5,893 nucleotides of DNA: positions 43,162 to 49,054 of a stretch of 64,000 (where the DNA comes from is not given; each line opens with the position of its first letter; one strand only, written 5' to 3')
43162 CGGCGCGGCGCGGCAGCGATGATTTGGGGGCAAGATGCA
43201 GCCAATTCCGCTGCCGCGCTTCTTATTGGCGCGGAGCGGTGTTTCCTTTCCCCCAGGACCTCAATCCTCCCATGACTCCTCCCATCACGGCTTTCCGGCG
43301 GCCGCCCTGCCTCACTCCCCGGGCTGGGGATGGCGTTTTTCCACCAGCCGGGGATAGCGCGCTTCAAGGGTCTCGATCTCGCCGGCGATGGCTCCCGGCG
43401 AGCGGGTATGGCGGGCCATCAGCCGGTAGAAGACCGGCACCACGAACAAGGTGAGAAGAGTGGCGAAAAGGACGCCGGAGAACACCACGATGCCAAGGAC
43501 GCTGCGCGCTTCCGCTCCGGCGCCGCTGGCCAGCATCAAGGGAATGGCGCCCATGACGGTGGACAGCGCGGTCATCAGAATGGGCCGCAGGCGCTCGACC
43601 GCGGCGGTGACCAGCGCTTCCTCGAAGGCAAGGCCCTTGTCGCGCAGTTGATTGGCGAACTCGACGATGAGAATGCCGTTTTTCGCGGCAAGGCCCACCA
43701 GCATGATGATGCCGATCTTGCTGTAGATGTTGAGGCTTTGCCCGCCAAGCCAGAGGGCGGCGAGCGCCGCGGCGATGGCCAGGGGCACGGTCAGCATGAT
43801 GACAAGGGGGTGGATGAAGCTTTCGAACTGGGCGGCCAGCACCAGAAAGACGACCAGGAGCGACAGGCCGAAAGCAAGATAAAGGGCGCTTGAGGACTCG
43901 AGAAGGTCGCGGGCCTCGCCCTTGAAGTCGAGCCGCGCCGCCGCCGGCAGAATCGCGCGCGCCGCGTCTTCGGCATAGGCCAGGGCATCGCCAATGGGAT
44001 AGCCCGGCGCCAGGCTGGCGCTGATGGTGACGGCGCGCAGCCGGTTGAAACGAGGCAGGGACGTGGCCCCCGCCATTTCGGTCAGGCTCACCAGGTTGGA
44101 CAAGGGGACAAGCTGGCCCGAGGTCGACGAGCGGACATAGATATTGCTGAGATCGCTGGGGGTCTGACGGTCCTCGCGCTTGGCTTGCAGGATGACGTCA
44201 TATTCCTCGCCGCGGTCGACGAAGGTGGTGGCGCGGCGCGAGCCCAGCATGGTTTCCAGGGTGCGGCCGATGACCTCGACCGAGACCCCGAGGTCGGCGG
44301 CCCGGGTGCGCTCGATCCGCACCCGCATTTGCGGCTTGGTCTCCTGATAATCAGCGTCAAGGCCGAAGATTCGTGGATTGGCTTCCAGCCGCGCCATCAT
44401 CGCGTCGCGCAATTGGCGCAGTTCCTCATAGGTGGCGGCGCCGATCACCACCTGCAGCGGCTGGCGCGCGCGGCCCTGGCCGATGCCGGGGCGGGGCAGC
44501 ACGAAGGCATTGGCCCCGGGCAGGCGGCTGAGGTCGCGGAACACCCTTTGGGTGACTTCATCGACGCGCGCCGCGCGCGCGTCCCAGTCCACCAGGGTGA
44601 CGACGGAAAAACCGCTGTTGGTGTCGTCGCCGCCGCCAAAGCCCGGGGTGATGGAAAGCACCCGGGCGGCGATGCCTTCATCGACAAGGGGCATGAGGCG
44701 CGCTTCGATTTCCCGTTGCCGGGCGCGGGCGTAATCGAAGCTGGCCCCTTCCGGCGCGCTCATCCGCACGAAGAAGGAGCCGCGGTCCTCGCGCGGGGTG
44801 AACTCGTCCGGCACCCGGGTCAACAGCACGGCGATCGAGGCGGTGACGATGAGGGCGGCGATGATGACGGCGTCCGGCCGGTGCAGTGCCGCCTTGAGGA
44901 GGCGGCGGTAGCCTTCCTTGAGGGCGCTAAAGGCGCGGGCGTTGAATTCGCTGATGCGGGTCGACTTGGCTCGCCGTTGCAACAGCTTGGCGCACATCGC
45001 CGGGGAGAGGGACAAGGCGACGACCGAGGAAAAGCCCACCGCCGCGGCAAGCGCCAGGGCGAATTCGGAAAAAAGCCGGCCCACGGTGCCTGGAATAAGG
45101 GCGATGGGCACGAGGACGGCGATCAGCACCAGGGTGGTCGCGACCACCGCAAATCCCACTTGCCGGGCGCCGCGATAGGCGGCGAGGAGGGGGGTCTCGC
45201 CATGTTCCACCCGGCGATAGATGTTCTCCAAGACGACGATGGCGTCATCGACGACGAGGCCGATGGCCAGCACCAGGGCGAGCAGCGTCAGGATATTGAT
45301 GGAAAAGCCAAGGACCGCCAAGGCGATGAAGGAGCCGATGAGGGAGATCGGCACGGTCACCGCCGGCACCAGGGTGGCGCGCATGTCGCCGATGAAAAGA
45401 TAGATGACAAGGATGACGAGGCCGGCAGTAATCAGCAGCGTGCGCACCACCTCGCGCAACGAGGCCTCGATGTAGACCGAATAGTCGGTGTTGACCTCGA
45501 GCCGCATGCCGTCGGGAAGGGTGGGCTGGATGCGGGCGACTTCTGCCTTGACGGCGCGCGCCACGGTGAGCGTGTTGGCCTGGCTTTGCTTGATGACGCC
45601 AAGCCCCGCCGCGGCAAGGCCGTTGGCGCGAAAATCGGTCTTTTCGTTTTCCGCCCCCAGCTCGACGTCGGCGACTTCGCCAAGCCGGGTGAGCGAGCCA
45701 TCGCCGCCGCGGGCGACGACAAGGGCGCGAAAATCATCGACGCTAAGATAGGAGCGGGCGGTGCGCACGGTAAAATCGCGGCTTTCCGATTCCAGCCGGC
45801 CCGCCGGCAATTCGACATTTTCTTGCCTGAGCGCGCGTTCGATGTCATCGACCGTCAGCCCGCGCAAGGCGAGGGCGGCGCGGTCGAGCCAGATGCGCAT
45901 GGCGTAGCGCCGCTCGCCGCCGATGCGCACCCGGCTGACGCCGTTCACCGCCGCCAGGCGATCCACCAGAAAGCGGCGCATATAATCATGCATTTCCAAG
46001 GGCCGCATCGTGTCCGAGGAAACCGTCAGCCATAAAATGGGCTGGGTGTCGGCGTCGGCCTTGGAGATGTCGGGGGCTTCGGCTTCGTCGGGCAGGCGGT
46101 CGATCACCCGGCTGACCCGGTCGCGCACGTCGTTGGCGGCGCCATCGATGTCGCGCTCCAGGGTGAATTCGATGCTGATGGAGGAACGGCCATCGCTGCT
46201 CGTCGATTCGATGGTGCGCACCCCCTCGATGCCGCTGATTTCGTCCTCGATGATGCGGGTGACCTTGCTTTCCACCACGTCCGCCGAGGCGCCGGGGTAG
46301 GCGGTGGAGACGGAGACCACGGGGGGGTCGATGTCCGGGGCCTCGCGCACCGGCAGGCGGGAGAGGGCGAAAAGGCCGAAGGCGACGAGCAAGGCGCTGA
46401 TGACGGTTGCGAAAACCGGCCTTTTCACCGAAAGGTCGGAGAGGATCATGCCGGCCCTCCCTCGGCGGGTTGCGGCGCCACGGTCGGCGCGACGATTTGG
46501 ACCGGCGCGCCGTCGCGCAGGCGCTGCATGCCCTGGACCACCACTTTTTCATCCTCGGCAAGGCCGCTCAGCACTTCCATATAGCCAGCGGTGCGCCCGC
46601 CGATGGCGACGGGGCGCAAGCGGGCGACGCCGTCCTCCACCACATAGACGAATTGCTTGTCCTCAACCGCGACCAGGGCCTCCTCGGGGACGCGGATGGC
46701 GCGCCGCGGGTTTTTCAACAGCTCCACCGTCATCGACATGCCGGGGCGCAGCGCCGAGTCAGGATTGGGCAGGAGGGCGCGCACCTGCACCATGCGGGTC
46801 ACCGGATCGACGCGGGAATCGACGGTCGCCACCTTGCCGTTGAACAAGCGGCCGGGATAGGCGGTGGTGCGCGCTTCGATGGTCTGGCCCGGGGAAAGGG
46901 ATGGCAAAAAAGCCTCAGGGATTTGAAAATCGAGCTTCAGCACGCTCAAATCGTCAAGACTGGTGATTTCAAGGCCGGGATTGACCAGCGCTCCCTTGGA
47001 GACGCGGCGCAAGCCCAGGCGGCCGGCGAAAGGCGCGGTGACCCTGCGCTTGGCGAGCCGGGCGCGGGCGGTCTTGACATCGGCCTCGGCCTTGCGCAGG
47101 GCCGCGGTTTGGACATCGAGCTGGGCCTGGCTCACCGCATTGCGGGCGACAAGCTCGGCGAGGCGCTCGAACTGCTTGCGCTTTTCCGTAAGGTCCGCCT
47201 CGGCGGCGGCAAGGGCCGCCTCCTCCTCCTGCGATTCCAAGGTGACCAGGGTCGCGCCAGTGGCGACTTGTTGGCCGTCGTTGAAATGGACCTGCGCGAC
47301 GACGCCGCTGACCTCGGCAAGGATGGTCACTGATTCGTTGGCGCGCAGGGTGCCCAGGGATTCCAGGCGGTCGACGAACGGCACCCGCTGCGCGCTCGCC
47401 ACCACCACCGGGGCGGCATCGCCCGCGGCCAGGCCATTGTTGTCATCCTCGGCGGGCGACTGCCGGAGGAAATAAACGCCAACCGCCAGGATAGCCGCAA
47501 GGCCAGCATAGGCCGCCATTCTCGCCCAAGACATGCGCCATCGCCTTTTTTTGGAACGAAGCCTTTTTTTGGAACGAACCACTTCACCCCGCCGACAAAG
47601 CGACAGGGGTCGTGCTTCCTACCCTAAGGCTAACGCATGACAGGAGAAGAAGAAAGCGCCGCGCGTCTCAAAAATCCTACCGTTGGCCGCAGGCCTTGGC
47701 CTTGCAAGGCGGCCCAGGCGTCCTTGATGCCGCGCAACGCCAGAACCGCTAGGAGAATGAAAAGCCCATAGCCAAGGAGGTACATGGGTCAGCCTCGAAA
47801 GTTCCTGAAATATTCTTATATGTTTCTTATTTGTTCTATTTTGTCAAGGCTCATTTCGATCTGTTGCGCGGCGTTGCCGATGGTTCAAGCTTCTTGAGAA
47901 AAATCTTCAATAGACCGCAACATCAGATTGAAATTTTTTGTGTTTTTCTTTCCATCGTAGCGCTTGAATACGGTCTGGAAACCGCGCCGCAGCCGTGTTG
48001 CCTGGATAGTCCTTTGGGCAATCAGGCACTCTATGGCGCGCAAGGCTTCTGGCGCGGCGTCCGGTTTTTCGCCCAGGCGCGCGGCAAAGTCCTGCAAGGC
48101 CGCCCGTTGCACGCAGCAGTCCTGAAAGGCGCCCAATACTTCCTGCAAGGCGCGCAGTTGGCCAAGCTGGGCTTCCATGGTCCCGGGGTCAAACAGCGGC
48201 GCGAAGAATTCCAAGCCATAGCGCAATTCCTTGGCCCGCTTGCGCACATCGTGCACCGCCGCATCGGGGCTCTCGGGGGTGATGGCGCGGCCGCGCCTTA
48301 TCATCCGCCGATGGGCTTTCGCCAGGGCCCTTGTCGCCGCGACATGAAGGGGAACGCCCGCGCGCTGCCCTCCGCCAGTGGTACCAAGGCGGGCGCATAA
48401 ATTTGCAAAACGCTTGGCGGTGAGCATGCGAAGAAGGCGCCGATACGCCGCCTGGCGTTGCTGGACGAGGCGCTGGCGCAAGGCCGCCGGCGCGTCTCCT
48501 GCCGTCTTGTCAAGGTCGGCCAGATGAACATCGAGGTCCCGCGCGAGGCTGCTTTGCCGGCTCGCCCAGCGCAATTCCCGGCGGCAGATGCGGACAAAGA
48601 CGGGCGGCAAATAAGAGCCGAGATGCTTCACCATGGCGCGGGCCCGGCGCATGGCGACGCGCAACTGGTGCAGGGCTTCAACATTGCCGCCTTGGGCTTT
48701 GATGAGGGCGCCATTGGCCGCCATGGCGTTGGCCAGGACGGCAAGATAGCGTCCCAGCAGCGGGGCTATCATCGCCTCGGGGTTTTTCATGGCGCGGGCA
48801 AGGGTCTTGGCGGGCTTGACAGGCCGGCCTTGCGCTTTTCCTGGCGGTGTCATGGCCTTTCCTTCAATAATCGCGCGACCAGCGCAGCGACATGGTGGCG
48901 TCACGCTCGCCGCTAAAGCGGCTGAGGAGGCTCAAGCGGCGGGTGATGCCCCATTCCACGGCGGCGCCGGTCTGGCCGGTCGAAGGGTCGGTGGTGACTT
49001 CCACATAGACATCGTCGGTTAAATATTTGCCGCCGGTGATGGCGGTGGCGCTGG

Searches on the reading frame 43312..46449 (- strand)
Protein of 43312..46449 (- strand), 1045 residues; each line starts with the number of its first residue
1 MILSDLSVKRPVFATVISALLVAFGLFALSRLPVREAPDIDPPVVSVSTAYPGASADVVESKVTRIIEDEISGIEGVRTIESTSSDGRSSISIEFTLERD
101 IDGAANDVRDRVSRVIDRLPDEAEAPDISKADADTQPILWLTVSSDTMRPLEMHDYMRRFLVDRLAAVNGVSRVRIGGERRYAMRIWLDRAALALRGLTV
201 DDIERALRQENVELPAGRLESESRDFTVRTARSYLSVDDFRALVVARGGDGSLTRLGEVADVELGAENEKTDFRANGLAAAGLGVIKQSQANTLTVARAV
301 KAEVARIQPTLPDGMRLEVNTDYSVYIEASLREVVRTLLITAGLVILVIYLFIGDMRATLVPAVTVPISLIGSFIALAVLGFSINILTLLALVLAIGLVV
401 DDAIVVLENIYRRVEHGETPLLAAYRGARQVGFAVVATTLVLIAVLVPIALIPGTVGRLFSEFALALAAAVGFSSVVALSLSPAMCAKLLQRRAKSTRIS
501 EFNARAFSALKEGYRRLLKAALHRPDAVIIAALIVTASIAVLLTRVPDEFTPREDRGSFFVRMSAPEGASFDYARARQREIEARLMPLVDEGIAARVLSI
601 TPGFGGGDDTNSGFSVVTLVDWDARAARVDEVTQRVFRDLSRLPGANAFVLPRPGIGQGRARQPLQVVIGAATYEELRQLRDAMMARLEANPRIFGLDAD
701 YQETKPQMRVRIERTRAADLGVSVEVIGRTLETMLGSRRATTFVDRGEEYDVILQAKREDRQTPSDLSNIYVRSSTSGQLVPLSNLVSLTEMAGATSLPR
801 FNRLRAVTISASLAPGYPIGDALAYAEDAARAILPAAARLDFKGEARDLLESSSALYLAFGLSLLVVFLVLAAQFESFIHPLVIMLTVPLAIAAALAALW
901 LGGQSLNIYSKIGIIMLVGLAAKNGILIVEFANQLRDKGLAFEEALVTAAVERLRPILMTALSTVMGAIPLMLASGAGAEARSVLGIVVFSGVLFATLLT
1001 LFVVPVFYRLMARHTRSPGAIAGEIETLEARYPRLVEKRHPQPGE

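Call 31: find_encoding_contigs(protein=window:43312-46449:-, flank=10000, max_places=1)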
Protein window:43312-46449:- (1045 aa): no gene with exactly this product is on record in the collection.
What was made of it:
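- Tried and rejected: Looking up the window's AcrB-like protein to extend the context found nothing (call 31).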

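Call 95: search_protein_families(library=pfam, proteins=[window:43312-46449:-], max_evalue=0.001)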
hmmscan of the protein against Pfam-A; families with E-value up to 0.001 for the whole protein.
window:43312-46449:- (1045 aa): 2 families
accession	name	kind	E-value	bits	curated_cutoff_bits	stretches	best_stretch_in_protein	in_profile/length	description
PF00873.25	ACR_tran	-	0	1023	28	1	4-1011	2-1020/1021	AcrB/AcrD/AcrF family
PF03176.21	MMPL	-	6.1e-08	32.4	20.5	1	854-1018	143-308/333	MMPL family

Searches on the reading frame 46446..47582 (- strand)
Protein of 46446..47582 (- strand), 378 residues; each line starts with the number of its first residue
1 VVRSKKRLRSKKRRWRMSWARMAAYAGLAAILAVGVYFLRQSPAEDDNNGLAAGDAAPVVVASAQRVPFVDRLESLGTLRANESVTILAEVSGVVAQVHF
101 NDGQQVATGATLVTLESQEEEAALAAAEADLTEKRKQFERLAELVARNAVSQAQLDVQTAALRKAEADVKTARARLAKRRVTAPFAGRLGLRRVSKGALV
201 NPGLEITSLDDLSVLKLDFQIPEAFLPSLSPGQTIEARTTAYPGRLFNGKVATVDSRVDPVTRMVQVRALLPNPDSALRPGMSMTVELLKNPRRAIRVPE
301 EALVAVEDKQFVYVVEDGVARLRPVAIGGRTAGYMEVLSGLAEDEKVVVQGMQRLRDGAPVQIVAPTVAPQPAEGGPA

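Call 76: search_protein_families(library=pfam, proteins=[window:46446-47582:-], max_evalue=0.001)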
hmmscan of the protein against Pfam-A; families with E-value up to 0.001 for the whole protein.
window:46446-47582:- (378 aa): 2 families
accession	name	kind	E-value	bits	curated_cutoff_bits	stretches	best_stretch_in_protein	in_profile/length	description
PF16576.10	HlyD_D23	-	3.3e-32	112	30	1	72-282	5-212/214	Barrel-sandwich domain of CusB or HlyD membrane-fusion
PF13437.12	HlyD_3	-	1.9e-15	57.9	22.2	1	181-281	2-106/106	HlyD family secretion protein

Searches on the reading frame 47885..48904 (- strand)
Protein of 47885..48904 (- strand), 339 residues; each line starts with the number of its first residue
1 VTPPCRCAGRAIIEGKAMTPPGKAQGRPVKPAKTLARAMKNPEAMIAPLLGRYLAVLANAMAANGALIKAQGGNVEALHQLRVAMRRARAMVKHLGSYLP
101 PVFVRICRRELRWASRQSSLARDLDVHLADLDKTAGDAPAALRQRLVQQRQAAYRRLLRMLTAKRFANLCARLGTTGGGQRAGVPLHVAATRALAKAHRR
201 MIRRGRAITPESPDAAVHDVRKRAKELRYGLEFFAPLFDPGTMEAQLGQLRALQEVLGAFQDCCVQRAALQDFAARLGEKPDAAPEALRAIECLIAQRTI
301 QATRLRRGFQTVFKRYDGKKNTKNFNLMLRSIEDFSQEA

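Call 95: search_protein_families(library=pfam, proteins=[window:47885-48904:-], max_evalue=0.001)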
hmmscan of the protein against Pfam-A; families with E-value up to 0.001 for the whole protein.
window:47885-48904:- (339 aa): 1 family
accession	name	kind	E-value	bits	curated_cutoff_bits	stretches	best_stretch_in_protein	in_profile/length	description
PF05235.19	CHAD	-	3.5e-47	161.7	25.6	1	54-271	3-228/228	CHAD domain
